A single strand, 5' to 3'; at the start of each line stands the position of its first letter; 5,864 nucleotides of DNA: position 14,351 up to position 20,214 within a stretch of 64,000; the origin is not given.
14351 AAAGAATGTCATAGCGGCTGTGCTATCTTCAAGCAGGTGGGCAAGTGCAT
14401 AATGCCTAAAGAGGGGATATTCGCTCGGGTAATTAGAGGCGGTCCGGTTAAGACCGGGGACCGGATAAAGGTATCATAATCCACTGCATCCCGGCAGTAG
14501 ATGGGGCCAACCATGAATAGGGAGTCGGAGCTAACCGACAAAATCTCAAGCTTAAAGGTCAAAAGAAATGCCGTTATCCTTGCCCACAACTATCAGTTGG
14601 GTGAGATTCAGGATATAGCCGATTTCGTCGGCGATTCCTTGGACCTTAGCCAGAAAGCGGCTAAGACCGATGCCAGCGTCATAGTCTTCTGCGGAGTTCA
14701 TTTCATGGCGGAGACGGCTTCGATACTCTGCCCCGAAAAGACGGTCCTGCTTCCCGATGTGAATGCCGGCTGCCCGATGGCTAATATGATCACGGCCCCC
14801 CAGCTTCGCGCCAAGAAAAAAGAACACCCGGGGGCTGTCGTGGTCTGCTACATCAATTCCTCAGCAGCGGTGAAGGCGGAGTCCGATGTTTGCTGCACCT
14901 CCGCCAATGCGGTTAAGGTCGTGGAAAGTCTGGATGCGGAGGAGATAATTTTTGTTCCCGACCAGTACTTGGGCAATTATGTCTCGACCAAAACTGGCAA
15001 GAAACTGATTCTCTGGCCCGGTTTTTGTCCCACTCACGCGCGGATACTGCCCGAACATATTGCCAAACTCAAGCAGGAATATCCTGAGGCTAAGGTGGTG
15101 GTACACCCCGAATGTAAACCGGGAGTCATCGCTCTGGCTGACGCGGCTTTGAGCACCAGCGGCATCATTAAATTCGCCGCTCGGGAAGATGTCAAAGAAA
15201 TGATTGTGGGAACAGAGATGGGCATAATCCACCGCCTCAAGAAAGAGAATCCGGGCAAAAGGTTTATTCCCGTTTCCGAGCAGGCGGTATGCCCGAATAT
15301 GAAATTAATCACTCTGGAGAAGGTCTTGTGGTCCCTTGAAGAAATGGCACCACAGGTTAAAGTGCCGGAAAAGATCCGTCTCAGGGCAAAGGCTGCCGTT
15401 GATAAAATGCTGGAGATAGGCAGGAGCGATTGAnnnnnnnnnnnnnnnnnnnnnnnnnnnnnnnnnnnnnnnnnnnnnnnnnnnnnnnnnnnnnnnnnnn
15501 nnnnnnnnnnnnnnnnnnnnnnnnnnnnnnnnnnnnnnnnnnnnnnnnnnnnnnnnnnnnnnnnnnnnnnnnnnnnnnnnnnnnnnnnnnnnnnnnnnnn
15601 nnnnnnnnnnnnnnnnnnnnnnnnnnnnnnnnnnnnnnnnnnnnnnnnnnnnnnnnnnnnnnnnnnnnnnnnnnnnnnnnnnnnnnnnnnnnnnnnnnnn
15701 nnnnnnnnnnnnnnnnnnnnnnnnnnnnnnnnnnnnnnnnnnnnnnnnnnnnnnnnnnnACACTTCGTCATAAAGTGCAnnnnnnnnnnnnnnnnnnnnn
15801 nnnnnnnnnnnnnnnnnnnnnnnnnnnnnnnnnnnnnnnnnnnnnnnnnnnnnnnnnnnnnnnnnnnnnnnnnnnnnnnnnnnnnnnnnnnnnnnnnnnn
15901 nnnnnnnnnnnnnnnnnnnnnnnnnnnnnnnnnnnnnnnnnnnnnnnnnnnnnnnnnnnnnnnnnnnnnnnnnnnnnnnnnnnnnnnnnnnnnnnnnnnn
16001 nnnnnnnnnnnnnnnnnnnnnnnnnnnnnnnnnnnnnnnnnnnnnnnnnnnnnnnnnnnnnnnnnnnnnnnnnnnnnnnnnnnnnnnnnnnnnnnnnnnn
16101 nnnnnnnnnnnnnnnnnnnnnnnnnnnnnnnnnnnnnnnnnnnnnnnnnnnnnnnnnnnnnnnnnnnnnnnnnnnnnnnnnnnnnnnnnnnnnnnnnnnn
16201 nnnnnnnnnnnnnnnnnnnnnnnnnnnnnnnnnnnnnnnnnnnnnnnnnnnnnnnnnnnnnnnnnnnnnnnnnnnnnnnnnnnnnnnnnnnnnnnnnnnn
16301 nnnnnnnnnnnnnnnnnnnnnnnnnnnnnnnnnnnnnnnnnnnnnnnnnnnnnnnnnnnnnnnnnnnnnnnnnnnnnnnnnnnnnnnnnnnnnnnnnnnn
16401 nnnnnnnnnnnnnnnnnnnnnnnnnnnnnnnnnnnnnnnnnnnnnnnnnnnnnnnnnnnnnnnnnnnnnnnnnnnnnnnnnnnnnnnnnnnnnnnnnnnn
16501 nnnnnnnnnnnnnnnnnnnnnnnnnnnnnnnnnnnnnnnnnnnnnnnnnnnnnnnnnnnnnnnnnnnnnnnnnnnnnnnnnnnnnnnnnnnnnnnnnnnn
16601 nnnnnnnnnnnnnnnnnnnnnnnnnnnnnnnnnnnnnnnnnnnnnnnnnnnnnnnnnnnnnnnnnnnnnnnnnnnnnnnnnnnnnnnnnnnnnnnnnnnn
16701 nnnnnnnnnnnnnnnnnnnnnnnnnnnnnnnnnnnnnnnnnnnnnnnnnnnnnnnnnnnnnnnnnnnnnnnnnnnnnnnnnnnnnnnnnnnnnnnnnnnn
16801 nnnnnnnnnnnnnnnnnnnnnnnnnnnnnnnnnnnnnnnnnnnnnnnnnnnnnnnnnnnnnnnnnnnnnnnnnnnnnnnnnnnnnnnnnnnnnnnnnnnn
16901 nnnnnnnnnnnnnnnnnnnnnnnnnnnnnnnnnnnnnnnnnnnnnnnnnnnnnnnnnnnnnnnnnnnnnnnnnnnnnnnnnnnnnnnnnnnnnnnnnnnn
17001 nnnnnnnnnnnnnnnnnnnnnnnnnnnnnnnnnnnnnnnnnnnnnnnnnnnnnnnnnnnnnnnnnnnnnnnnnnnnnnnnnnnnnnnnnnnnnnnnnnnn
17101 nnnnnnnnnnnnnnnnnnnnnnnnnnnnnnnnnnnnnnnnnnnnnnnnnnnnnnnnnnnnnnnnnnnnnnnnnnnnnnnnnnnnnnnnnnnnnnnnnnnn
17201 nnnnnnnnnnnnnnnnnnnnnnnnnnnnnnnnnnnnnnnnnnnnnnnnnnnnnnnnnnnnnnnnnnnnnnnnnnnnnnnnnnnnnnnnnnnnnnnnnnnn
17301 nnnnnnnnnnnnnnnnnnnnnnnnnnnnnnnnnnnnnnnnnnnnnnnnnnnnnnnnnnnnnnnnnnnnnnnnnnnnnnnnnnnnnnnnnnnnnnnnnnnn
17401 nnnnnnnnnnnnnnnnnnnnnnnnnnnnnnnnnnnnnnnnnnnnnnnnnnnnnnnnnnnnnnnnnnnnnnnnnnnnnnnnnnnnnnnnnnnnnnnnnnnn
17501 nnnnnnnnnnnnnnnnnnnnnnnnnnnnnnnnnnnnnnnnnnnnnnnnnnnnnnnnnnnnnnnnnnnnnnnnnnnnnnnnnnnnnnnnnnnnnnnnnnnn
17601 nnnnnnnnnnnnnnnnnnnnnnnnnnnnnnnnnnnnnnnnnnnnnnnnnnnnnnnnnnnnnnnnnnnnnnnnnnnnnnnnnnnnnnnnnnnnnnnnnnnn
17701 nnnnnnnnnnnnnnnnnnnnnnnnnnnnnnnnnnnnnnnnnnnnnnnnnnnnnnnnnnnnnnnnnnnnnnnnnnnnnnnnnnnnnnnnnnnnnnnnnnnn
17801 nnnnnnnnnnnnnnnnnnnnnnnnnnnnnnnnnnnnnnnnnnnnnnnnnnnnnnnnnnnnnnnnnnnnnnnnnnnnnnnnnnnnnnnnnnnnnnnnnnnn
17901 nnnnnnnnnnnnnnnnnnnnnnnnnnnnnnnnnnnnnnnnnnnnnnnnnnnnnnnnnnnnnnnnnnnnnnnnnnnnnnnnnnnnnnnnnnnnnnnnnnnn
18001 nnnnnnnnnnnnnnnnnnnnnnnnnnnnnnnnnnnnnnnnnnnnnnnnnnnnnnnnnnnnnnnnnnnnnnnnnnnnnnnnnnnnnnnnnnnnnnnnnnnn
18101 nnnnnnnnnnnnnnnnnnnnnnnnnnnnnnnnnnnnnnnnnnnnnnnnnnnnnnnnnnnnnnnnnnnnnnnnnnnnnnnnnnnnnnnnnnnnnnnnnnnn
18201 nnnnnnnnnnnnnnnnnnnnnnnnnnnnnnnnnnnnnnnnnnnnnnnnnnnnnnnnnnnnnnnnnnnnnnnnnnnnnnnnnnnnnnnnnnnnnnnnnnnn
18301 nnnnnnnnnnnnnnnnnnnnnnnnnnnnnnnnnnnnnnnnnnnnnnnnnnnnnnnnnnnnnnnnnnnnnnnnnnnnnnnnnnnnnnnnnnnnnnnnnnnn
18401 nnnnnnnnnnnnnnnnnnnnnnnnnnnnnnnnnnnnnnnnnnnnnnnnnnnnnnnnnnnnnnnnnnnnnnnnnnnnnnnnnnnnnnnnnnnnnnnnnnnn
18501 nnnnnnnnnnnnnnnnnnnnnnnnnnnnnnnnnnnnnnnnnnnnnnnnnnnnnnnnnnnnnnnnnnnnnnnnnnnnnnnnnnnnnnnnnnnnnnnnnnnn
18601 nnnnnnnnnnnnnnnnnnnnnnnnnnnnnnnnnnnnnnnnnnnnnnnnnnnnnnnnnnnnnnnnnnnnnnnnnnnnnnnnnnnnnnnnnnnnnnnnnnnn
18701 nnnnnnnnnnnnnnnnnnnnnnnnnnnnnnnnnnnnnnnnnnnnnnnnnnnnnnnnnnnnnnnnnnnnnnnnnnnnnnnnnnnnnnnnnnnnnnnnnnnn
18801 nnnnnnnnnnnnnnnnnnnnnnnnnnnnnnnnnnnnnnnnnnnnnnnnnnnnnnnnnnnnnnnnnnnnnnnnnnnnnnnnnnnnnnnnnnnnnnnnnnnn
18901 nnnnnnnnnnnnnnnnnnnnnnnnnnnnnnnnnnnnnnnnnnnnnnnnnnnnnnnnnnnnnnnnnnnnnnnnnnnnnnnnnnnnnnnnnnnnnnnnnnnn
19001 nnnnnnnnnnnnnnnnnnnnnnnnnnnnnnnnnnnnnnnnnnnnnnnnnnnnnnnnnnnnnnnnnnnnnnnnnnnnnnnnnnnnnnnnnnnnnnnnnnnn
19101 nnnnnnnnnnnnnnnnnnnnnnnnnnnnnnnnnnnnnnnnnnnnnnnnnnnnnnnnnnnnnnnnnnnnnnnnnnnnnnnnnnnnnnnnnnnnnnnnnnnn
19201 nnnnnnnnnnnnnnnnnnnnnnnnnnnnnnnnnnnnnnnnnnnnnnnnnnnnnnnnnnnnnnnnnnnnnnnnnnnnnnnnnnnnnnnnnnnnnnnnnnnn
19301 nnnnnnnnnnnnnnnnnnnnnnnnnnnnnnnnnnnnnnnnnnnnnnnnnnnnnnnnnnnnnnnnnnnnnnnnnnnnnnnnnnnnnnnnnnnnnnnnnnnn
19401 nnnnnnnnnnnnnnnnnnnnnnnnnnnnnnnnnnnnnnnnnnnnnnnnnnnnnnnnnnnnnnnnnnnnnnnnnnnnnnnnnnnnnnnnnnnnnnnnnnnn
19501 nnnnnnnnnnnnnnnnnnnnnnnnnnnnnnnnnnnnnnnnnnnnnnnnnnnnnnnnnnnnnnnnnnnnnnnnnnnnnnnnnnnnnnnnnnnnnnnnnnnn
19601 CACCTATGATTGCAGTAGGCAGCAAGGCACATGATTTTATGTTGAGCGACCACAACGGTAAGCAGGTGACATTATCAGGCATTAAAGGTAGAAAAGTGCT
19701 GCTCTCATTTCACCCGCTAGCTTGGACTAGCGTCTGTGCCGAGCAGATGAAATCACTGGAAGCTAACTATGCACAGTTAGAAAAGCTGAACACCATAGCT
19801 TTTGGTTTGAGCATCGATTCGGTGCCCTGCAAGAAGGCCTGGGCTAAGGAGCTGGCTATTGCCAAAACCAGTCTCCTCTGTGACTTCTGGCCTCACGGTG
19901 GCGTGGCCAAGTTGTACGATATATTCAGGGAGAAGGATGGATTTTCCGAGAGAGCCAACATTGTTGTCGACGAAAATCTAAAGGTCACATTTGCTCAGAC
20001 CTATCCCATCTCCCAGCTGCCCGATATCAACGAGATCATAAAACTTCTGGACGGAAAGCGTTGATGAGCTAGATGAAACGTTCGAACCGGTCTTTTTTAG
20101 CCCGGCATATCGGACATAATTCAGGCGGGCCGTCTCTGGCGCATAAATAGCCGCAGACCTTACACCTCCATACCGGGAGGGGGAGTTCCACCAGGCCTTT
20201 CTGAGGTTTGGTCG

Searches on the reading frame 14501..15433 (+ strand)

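Call 24: search_protein_families(library=pfam, proteins=[window:14501-15433:+], max_evalue=0.00001)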
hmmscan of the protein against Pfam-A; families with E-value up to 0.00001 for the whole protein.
window:14501-15433:+ (310 aa): 1 family
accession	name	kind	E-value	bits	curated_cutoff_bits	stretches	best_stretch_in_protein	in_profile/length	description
PF02445.21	NadA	-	1.4e-129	431.9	27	1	14-305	2-295/295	Quinolinate synthetase A protein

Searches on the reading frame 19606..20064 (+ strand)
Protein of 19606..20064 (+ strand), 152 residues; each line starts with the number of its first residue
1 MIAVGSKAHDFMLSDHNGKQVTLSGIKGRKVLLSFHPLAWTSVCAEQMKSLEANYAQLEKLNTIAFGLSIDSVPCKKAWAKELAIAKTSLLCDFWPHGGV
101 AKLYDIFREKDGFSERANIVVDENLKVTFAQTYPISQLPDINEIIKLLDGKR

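Call 24: search_protein_families(library=pfam, proteins=[window:19606-20064:+], max_evalue=0.00001)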
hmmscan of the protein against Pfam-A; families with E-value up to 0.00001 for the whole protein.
window:19606-20064:+ (152 aa): 2 families
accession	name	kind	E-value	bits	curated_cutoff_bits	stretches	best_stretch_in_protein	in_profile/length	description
PF00578.27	AhpC-TSA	-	2.8e-28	98.8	26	1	4-129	1-123/124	AhpC/TSA family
PF08534.16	Redoxin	-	3.4e-15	56.6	26.6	1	4-142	2-145/148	Redoxin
